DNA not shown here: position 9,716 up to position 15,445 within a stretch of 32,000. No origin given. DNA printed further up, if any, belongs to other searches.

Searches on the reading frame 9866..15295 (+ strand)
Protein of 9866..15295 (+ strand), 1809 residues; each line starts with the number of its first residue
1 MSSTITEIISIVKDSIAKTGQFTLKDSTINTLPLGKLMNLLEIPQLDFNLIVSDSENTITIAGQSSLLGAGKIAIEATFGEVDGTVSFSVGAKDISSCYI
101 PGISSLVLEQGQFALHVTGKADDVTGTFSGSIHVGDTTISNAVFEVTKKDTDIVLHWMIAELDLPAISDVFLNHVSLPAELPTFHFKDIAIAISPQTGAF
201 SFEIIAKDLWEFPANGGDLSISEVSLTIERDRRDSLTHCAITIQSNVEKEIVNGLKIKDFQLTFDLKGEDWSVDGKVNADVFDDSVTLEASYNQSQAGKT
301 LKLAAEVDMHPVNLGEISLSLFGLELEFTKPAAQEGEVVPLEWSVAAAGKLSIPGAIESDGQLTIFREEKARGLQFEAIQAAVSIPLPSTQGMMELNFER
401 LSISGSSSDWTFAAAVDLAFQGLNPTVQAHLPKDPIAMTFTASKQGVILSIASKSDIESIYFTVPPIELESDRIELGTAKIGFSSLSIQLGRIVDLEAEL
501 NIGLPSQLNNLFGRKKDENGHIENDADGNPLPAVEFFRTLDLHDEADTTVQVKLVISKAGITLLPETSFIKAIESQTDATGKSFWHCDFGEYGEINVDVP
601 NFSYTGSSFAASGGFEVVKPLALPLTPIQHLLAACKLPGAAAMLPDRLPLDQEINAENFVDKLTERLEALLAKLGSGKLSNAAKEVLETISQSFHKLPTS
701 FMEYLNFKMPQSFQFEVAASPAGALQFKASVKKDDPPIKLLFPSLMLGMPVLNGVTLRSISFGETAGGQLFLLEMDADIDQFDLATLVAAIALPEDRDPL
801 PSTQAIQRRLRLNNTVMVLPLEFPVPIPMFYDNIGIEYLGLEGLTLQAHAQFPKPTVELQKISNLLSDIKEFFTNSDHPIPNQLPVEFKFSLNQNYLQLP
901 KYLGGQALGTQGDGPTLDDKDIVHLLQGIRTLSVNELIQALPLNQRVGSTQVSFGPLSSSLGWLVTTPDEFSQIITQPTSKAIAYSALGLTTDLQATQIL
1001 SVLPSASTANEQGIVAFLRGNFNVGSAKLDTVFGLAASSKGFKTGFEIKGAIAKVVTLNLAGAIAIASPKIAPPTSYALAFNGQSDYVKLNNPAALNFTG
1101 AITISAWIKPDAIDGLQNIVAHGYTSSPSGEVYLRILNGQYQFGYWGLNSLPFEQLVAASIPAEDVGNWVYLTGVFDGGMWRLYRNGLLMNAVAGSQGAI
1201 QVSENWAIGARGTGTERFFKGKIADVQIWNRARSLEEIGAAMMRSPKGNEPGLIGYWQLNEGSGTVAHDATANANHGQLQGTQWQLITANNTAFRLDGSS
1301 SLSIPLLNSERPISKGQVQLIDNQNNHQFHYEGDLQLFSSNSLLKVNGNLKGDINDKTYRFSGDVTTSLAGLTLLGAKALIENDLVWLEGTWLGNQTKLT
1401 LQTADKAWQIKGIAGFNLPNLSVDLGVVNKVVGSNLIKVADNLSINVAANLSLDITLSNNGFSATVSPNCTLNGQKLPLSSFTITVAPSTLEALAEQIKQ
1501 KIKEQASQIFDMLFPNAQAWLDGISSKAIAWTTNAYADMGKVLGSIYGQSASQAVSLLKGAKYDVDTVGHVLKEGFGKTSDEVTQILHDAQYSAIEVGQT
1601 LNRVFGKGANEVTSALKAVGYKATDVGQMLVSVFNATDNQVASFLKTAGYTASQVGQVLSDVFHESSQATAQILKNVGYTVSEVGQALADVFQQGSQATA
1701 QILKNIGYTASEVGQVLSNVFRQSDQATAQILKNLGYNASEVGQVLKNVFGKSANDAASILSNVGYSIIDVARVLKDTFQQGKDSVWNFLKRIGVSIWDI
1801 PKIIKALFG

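Call 41: search_protein_families(library=pfam, proteins=[window:9866-15295:+], max_evalue=0.00001)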
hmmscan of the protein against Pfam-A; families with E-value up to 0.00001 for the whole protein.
window:9866-15295:+ (1809 aa): 2 families
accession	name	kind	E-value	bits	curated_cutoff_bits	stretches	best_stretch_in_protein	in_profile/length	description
PF13385.13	Laminin_G_3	-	1.2e-30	107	27.6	1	1082-1238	1-150/151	Concanavalin A-like lectin/glucanases superfamily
PF07499.19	RuvA_C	-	4.8e-07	30.6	24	0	1609-1633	3-27/47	RuvA, C-terminal domain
